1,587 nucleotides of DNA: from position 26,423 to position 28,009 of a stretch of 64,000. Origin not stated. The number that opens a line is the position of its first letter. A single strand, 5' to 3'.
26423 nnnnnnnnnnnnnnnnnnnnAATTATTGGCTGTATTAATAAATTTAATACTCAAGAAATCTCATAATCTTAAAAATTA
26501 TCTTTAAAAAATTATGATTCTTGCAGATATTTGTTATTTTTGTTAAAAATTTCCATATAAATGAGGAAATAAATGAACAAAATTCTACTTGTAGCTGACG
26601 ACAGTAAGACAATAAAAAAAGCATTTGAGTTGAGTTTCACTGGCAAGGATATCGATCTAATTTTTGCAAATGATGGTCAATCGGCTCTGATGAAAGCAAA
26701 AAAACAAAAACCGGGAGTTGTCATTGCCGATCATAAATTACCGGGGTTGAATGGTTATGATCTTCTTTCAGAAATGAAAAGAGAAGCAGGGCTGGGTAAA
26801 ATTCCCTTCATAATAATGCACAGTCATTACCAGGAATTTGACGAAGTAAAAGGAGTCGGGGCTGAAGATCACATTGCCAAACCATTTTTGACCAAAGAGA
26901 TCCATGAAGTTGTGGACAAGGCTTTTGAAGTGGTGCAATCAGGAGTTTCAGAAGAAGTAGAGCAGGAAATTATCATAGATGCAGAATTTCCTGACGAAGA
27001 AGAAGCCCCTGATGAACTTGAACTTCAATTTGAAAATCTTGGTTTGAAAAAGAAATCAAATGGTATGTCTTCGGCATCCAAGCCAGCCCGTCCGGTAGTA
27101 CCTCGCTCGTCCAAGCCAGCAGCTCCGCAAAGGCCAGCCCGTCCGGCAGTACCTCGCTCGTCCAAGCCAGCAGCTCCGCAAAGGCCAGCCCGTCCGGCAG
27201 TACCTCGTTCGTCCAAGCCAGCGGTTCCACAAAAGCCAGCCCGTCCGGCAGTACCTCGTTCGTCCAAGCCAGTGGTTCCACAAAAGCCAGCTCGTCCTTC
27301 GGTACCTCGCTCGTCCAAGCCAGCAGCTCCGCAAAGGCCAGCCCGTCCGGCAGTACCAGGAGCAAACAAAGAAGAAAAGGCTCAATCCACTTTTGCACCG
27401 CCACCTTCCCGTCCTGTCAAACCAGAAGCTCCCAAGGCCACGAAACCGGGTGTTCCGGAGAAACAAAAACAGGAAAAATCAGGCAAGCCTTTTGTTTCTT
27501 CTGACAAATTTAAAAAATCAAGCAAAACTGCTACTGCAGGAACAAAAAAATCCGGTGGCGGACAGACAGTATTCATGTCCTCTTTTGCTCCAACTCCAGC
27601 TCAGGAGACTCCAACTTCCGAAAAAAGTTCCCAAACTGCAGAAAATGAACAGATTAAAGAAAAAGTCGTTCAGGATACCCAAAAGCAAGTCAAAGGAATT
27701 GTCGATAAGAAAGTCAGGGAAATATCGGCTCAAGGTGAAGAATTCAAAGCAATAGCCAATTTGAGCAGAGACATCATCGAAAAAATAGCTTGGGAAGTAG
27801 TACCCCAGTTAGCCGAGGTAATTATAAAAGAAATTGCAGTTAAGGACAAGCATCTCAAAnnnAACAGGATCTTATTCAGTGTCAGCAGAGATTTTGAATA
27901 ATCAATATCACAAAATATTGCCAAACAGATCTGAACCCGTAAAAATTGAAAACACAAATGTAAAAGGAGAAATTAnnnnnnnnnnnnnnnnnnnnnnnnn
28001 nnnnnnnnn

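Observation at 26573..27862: RomR-like response regulator with a 51-bp tandem-repeat proline-rich linker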

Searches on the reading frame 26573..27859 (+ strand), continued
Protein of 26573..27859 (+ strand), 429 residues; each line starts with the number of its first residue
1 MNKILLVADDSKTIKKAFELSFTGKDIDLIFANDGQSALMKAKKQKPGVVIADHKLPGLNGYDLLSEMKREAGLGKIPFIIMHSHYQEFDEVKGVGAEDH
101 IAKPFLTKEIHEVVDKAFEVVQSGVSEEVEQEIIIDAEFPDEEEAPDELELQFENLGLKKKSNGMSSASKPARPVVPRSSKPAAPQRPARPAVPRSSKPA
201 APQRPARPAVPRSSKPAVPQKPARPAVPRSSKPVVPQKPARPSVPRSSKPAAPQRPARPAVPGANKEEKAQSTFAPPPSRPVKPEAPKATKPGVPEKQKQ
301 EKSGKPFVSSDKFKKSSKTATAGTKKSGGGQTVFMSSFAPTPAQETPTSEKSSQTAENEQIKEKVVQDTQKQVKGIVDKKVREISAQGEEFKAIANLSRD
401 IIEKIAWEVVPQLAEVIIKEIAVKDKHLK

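Call 42: find_homologous_proteins(query=window:26573-27859:+, max_evalue=1e-10)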
Query window:26573-27859:+ (429 aa): 165 proteins with E <= 1e-10 among 8000 candidates; the best 120 are listed.
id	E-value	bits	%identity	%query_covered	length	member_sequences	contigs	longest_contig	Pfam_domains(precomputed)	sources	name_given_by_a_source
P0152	3.6e-266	901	100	100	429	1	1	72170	PF00072.31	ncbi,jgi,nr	ncbi:MAG: response regulator [Deltaproteobacteria bacterium]|jgi:DNA-binding response OmpR family re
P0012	7.6e-70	254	45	24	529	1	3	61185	PF00072.31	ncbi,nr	ncbi:response regulator [Myxococcota bacterium]|nr:response regulator [Myxococcota bacterium] MBU138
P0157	1.9e-57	213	56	37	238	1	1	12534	PF00072.31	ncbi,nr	ncbi:response regulator, partial [Myxococcota bacterium]|nr:response regulator [Myxococcota bacteriu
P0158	2.2e-21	95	38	27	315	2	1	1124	PF00072.31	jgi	-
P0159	7.1e-21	93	36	27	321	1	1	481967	PF00072.31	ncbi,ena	-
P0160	1.4e-20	92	38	27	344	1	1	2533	PF00072.31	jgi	jgi:CheY-like chemotaxis protein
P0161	3.8e-20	90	35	30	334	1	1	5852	PF00072.31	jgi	-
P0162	9.9e-20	89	37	28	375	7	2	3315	PF00072.31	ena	-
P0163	9.9e-20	89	40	27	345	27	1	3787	PF00072.31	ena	-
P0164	1.1e-19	89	40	27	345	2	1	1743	PF00072.31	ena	-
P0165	1.8e-19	88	36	29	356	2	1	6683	PF00072.31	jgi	jgi:CheY-like chemotaxis protein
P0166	4.1e-19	87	34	30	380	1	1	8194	PF00072.31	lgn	-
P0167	5.2e-19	87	35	30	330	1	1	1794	PF00072.31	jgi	jgi:CheY-like chemotaxis protein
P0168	9.5e-19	86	36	27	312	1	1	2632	PF00072.31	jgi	jgi:CheY-like chemotaxis protein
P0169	9.6e-19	86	36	24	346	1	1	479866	PF00072.31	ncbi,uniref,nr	ncbi:response regulator [Stigmatella hybrida]|uniref:response regulator n=1 Tax=Stigmatella hybrida 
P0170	9.8e-19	86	35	30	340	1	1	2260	PF00072.31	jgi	jgi:CheY-like chemotaxis protein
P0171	1.0e-18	86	36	27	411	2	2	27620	PF00072.31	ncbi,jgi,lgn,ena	-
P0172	1.2e-18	86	29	59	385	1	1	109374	PF00072.31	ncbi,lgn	-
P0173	1.6e-18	85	34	29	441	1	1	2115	PF00072.31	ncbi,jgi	-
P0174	1.9e-18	85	33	29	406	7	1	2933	PF00072.31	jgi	jgi:CheY-like chemotaxis protein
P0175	1.9e-18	85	33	31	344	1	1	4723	PF00072.31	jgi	jgi:CheY-like chemotaxis protein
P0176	2.2e-18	85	35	27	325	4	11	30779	PF00072.31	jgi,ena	jgi:CheY-like chemotaxis protein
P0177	2.4e-18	85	36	21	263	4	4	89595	PF00072.31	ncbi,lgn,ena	-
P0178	3.0e-18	84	34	26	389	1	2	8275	PF00072.31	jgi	jgi:CheY-like chemotaxis protein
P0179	3.2e-18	84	33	30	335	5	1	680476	PF00072.31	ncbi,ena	-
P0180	3.2e-18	84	34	27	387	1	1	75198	PF00072.31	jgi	jgi:CheY-like chemotaxis protein/molybdopterin-biosynthesis enzyme MoeA-like protein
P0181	3.7e-18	84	37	24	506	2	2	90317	PF00072.31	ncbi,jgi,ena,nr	ncbi:MAG TPA: response regulator [Anaeromyxobacteraceae bacterium]|nr:response regulator [Anaeromyxo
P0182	3.9e-18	84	34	34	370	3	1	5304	PF00072.31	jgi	jgi:CheY-like chemotaxis protein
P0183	4.2e-18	84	32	33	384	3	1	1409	PF00072.31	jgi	jgi:CheY-like chemotaxis protein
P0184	4.2e-18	84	34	27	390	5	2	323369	PF00072.31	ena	-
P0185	4.4e-18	84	31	27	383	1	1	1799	PF00072.31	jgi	jgi:CheY-like chemotaxis protein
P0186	4.7e-18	84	43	25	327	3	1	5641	PF00072.31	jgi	jgi:CheY-like chemotaxis protein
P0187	4.8e-18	84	37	27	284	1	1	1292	PF00072.31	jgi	jgi:CheY-like chemotaxis protein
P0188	4.9e-18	83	36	27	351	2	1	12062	PF00072.31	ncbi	-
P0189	5.6e-18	83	33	26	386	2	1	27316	PF00072.31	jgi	jgi:CheY-like chemotaxis protein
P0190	5.8e-18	83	37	27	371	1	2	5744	PF00072.31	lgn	-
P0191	6.0e-18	83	33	27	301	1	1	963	PF00072.31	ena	-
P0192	6.2e-18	83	36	29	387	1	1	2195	PF00072.31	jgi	jgi:CheY-like chemotaxis protein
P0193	6.2e-18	83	28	98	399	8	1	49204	PF00072.31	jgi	jgi:CheY-like chemotaxis protein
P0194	6.7e-18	83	34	27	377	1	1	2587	PF00072.31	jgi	jgi:CheY-like chemotaxis protein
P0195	7.1e-18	83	37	24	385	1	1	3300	PF00072.31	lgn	-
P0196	1.1e-17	82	40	28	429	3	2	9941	PF00072.31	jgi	jgi:CheY-like chemotaxis protein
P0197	1.2e-17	82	36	27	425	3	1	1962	PF00072.31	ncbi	-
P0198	1.3e-17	82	36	28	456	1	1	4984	PF00072.31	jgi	-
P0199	1.3e-17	82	34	28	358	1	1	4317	PF00072.31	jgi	jgi:CheY-like chemotaxis protein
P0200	1.5e-17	82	30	60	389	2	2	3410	PF00072.31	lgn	-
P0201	1.6e-17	82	40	28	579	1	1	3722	PF00072.31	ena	-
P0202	1.9e-17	82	39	28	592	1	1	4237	PF00072.31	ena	-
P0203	2.1e-17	81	33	28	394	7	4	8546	PF00072.31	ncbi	ncbi:MAG: response regulator [Myxococcaceae bacterium]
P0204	2.3e-17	81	34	30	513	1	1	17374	PF00072.31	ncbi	-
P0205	2.4e-17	81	39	27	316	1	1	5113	PF00072.31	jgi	jgi:CheY-like chemotaxis protein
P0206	2.4e-17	81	29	98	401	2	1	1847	PF00072.31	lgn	-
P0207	2.7e-17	81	50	11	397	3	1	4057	PF00072.31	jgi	jgi:CheY-like chemotaxis protein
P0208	2.7e-17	81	37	24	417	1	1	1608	PF00072.31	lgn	-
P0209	2.9e-17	81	36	26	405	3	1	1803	PF00072.31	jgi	jgi:CheY-like chemotaxis protein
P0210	3.6e-17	81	41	27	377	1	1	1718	PF00072.31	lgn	-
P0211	4.1e-17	80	36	24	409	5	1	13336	PF00072.31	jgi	jgi:CheY-like chemotaxis protein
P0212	4.2e-17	80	27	98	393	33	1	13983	PF00072.31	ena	-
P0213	4.7e-17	80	29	98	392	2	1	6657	PF00072.31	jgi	jgi:CheY-like chemotaxis protein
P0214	4.9e-17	80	32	28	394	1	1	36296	PF00072.31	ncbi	-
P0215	5.4e-17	80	37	27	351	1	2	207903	PF00072.31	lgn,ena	-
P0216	5.8e-17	80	28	98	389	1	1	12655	PF00072.31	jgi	jgi:CheY-like chemotaxis protein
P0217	6.0e-17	80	33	26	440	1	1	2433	PF00072.31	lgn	-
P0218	6.2e-17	80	36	24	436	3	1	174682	PF00072.31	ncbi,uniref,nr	ncbi:response regulator [Pyxidicoccus caerfyrddinensis]|uniref:response regulator n=1 Tax=Pyxidicocc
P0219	6.7e-17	80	33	34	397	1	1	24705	PF00072.31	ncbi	-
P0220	6.7e-17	80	26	50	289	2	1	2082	PF00072.31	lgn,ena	-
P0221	7.6e-17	80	36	24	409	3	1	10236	PF00072.31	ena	-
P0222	7.9e-17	80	34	24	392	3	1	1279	PF00072.31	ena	-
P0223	8.5e-17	79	28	98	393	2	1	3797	PF00072.31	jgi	jgi:CheY-like chemotaxis protein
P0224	8.6e-17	79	27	98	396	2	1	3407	PF00072.31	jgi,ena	jgi:CheY-like chemotaxis protein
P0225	8.6e-17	79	32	27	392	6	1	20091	PF00072.31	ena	-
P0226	8.7e-17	79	32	34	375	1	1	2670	PF00072.31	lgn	-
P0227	8.8e-17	79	35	27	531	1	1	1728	PF00072.31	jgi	-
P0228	1.1e-16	79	32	27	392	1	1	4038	PF00072.31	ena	-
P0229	1.2e-16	79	35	24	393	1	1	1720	PF00072.31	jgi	-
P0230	1.2e-16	79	32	27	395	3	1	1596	PF00072.31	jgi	-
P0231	1.3e-16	79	36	26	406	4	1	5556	PF00072.31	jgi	-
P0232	1.4e-16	79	30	61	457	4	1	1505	PF00072.31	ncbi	-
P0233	1.5e-16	79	32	27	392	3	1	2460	PF00072.31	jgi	jgi:CheY-like chemotaxis protein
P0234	1.5e-16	79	29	65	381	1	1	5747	PF00072.31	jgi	jgi:CheY-like chemotaxis protein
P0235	1.5e-16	79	27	98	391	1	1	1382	PF00072.31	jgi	jgi:CheY-like chemotaxis protein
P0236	1.6e-16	79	32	27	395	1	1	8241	PF00072.31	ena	-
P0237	1.7e-16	78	38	24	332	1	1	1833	PF00072.31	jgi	jgi:CheY-like chemotaxis protein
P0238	1.7e-16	78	34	24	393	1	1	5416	PF00072.31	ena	-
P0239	2.0e-16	78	30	28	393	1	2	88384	PF00072.31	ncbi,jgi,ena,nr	ncbi:MAG TPA: response regulator [Myxococcaceae bacterium]|nr:response regulator [Myxococcaceae bact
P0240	2.1e-16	78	32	27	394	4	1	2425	PF00072.31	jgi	jgi:CheY-like chemotaxis protein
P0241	2.1e-16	78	66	7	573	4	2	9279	PF00072.31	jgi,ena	-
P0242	2.2e-16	78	27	98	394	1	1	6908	PF00072.31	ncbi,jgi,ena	jgi:CheY-like chemotaxis protein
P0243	2.2e-16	78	34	24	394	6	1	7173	PF00072.31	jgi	jgi:CheY-like chemotaxis protein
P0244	2.3e-16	78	31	27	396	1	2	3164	PF00072.31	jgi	jgi:CheY-like chemotaxis protein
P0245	2.7e-16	78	34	24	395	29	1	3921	PF00072.31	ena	-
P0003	2.8e-16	78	40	26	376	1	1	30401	PF00072.31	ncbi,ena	-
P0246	3.0e-16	78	28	61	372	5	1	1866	PF00072.31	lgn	-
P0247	3.5e-16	77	38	27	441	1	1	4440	PF00072.31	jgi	jgi:CheY-like chemotaxis protein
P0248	3.5e-16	77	34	27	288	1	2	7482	PF00072.31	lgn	-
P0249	3.5e-16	77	37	29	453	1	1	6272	PF00072.31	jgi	jgi:CheY-like chemotaxis protein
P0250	4.4e-16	77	31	27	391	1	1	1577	PF00072.31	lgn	-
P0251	4.7e-16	77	31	27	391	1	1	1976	PF00072.31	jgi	jgi:CheY-like chemotaxis protein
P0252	4.9e-16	77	35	27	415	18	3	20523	PF00072.31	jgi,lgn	-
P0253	5.3e-16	77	36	27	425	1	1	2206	PF00072.31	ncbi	-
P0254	6.3e-16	77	31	28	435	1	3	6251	PF00072.31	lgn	-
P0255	8.1e-16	76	39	27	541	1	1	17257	PF00072.31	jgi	jgi:CheY-like chemotaxis protein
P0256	8.9e-16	76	35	26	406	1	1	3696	PF00072.31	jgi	jgi:CheY-like chemotaxis protein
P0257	1.2e-15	76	38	26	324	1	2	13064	PF00072.31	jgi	jgi:CheY-like chemotaxis protein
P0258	1.2e-15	76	30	52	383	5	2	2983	PF00072.31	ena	-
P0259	1.5e-15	75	40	26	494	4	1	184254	PF00072.31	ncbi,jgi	jgi:CheY-like chemotaxis protein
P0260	1.5e-15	75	37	27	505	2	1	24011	PF00072.31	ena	-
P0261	1.9e-15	75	32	32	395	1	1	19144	PF00072.31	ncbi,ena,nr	ncbi:MAG TPA: response regulator [Pyrinomonadaceae bacterium]|nr:response regulator [Pyrinomonadacea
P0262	2.0e-15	75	35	26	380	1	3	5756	PF00072.31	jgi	jgi:CheY-like chemotaxis protein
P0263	2.1e-15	75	25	98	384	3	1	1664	PF00072.31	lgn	-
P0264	2.2e-15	75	43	26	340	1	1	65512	PF00072.31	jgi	jgi:DNA-binding response OmpR family regulator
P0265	3.6e-15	74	33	28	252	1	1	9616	PF00072.31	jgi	jgi:DNA-binding response OmpR family regulator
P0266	3.7e-15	74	32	27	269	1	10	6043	PF00072.31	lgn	-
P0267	4.7e-15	74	32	26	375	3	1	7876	PF00072.31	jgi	jgi:CheY-like chemotaxis protein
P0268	5.1e-15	74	33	27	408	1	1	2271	PF00072.31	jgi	jgi:CheY-like chemotaxis protein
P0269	5.7e-15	73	28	43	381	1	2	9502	PF00072.31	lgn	-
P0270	6.4e-15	73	31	27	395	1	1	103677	PF00072.31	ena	-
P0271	6.6e-15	73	34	26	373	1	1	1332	PF00072.31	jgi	jgi:CheY-like chemotaxis protein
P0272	7.4e-15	73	37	27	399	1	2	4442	PF00072.31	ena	-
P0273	7.8e-15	73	34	28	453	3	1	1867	PF00072.31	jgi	jgi:CheY-like chemotaxis protein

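Call 55: predict_structure(alignment_id=A3)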
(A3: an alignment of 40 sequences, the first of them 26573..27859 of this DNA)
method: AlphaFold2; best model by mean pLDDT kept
length: 429 residues; sequences in the alignment: 40
mean_pLDDT: 67.6   pTM: 0.43
mean pLDDT of the five models: 67.6, 67.2, 64.7, 64.5, 63.4
residues with pLDDT >= 90: 105; 70-90: 64; 50-70: 165; < 50: 95
segments of 3 or more residues with pLDDT < 50: 129-134, 136-139, 164-167, 294-299, 301-304, 307-342, 344-352
pLDDT, mean of each block of 10 residues (from residue 1): 93 96 96 98 97 96 96 95 90 80 94 95 66 48 49 53 49 58 57 52 57 56 59 61 61 68 53 56 59 49 47 43 43 36 44 53 68 70 69 74 71 77 73
secondary structure, 60 per line:
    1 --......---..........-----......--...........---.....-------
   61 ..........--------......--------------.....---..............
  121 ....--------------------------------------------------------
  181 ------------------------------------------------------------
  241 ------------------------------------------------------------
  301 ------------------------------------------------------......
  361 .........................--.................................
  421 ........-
elements in order: E3-8 H12-21 E27-32 H35-45 E49-53 H61-70 E79-84 E99-103 H107-124 H355-385 H388-428

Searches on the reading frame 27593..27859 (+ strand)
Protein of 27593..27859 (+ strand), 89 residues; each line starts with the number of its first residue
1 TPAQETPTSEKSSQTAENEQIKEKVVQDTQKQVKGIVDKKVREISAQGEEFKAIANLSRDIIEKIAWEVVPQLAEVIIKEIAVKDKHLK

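Call 7: find_homologous_proteins(query=window:27593-27859:+, max_evalue=0.01)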
Query seq(89 aa) (89 aa): 2 proteins with E <= 0.01 among 7 candidates.
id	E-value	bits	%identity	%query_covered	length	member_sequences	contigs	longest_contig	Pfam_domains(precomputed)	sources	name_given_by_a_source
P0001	7.5e-9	53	44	99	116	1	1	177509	-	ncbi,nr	ncbi:MAG: hypothetical protein JXR95_07920 [Deltaproteobacteria bacterium]|nr:hypothetical protein [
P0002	1.9e-3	36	66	39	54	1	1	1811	-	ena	-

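Call 16: search_protein_representatives(protein=window:27593-27859:+)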
Query: 89 residues. Proteins with E-value up to 0.001 (for the whole library): 203; up to 1e-10: 0; up to 1e-30: 0. The best 150 are listed.
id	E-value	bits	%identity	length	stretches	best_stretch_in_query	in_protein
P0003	2.1e-10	56.5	45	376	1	7-84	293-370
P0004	2.1e-10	56.5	43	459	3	48-82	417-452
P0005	3.0e-10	56.1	53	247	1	25-82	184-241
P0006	4.1e-10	55.6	52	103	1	25-84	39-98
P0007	5.5e-10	55.2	48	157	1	18-81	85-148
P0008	6.6e-10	55.0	57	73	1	31-81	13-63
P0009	1.5e-09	53.9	59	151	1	32-80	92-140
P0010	1.7e-09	53.6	46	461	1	5-80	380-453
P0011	2.1e-09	53.4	56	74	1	33-80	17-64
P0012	2.1e-09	53.4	44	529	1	12-88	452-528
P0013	2.2e-09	53.3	55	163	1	30-84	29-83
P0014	2.3e-09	53.3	54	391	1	31-80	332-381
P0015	2.3e-09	53.2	57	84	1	35-81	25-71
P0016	2.3e-09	53.2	58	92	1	32-81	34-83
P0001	2.4e-09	53.2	55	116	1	21-88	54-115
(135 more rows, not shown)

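Call 58: find_encoding_contigs(protein=P0012, flank=6000, max_places=4)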
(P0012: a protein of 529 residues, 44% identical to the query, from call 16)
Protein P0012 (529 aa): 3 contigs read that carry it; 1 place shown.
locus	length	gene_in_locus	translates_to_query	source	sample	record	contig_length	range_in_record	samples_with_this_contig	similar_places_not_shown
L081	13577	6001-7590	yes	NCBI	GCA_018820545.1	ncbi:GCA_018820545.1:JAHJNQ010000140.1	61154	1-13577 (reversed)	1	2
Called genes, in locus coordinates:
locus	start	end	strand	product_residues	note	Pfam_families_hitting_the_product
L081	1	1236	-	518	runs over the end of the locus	PF12072:RNase_Y_N, PF00013:KH_1 (faint), PF01966:HD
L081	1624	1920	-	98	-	PF05164:ZapA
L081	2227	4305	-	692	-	PF22673:MCP-like_PDC_1, PF02743:dCache_1, PF00211:Guanylate_cyc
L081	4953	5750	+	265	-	PF00702:Hydrolase, PF13344:Hydrolase_6, PF13242:Hydrolase_like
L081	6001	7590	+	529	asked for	PF00072:Response_reg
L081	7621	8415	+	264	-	PF00459:Inositol_P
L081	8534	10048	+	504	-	PF00496:SBP_bac_5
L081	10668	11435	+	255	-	PF00119:ATP-synt_A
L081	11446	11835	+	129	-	PF00137:ATP-synt_C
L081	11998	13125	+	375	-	PF02683:DsbD_TM, PF13386:DsbD_2 (weak), PF00085:Thioredoxin, PF13098:Thioredoxin_2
